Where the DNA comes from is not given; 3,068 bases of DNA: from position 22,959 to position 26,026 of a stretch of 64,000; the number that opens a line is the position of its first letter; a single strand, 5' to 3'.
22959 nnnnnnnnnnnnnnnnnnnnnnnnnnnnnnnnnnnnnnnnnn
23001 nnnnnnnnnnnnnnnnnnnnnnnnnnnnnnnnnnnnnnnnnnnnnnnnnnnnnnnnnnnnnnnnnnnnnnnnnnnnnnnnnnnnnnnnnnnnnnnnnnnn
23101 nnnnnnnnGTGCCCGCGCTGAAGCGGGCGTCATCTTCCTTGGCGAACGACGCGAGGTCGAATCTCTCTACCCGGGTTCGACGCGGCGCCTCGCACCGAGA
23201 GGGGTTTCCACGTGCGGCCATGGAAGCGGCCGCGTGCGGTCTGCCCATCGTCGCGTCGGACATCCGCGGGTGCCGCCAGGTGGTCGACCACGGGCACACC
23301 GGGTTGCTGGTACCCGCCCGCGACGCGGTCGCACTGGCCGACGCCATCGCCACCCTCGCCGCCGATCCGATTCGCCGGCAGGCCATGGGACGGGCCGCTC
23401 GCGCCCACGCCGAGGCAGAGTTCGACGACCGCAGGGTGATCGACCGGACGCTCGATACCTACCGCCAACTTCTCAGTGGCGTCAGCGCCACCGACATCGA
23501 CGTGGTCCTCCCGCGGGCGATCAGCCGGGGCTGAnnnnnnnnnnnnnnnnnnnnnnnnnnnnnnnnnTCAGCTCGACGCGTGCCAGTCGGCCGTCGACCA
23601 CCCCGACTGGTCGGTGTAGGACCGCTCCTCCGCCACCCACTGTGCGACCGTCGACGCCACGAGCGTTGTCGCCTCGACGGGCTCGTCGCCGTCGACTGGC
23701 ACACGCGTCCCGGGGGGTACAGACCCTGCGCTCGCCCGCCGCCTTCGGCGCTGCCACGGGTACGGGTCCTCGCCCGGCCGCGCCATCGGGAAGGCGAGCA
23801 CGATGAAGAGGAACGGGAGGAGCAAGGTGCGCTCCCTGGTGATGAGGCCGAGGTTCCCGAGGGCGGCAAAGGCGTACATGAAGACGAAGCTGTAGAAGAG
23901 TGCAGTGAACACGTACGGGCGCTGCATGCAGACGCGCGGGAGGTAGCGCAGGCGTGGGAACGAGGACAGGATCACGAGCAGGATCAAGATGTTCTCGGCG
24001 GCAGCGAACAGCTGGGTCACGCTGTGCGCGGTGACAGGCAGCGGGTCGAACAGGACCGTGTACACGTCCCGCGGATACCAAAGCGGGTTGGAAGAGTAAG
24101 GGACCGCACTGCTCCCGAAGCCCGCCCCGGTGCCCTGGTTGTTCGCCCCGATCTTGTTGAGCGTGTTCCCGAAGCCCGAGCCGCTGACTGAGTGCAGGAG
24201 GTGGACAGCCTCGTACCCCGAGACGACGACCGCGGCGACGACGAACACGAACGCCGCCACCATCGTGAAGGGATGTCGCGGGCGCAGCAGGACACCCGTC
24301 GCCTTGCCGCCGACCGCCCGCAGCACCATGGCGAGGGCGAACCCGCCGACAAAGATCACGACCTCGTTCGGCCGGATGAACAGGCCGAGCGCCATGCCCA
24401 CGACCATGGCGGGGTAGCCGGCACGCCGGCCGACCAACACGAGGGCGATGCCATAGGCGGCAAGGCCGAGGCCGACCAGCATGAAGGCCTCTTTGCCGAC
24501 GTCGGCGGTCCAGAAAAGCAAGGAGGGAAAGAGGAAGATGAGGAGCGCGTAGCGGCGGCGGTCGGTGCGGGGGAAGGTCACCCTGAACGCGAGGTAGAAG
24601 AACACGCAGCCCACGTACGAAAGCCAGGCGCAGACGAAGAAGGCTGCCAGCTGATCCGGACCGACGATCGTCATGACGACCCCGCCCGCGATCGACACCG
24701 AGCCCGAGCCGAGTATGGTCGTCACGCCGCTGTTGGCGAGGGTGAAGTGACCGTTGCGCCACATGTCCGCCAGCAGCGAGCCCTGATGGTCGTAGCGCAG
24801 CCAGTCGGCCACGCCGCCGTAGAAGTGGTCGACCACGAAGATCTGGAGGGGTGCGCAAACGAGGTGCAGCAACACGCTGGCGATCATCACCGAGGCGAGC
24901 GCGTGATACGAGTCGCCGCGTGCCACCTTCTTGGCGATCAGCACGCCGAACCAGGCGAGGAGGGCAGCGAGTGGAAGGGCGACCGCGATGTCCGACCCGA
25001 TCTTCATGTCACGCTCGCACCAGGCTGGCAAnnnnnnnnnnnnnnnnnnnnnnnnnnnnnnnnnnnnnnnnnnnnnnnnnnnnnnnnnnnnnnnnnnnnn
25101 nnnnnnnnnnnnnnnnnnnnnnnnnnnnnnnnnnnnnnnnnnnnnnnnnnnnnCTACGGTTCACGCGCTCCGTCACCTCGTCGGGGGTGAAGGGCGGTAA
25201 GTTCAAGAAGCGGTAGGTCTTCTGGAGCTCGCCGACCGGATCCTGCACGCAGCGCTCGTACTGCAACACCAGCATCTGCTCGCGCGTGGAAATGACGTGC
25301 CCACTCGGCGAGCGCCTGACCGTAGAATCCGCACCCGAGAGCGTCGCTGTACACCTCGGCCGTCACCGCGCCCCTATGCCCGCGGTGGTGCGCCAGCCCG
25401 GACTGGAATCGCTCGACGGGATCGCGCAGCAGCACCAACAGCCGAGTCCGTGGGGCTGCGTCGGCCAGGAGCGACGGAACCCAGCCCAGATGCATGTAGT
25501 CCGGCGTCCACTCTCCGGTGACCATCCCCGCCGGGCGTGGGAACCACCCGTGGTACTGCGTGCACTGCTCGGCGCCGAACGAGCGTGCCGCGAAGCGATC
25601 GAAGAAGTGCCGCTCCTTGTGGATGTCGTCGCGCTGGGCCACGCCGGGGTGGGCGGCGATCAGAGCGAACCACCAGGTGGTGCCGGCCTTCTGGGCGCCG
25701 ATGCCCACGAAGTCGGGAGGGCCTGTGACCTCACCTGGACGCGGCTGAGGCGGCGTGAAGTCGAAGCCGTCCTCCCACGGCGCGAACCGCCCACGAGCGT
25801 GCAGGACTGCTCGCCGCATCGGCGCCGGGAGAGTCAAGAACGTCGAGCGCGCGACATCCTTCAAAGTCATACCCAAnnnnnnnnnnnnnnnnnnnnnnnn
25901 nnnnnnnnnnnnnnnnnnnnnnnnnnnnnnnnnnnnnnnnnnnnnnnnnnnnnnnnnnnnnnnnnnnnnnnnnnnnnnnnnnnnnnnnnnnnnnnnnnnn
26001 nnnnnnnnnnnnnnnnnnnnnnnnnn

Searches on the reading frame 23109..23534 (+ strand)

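Call 80: search_protein_families(library=pfam, proteins=[window:23109-23534:+], max_evalue=0.001)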
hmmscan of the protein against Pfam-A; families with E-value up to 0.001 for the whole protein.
window:23109-23534:+ (141 aa): 4 families
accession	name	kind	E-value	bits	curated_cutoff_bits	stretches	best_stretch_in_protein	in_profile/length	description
PF00534.26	Glycos_transf_1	-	1e-19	71.1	26.4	1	28-99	100-171/172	Glycosyl transferases group 1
PF13692.12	Glyco_trans_1_4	-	2.9e-17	63.7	27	1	28-86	84-142/142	Glycosyl transferases group 1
PF13524.12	Glyco_trans_1_2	-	3.6e-09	37.2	25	1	13-115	45-143/144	Glycosyl transferase-like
PF20706.3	GT4-conflict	-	8.3e-05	22.2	26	1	28-101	289-372/385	Family 4 Glycosyltransferase in conflict systems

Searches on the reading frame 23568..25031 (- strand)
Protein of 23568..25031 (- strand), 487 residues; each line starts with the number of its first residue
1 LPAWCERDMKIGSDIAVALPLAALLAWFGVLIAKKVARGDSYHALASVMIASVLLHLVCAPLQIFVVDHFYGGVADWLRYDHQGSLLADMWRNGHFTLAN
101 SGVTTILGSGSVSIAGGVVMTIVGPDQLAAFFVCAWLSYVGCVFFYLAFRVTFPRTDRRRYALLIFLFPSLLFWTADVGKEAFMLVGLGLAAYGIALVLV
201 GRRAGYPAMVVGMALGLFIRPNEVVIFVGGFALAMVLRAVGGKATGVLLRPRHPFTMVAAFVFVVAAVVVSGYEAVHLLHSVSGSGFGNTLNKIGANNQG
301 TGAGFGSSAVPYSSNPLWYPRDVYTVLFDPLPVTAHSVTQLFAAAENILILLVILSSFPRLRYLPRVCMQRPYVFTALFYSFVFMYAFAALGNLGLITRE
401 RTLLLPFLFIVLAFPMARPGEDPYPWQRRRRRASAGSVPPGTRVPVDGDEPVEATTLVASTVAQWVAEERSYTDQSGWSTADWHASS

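Call 20: search_protein_families(library=pfam, proteins=[window:23568-25031:-], max_evalue=0.001)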
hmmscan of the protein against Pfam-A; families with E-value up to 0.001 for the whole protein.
window:23568-25031:- (487 aa): 1 family
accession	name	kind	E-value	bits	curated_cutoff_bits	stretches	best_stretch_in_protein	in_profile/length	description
PF13231.12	PMT_2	-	0.00037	21.2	26.1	1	119-269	13-157/160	Dolichyl-phosphate-mannose-protein mannosyltransferase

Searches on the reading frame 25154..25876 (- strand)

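Call 20: search_protein_families(library=pfam, proteins=[window:25154-25876:-], max_evalue=0.001)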
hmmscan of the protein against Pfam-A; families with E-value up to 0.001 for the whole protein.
window:25154-25876:- (240 aa): 2 families
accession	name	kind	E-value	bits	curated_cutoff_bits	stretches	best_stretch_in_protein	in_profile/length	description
PF13469.12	Sulfotransfer_3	-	5.6e-06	27.2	27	0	104-201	96-177/216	Sulfotransferase family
PF00685.33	Sulfotransfer_1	-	1.3e-05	25.2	22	1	54-192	2-147/255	Sulfotransferase domain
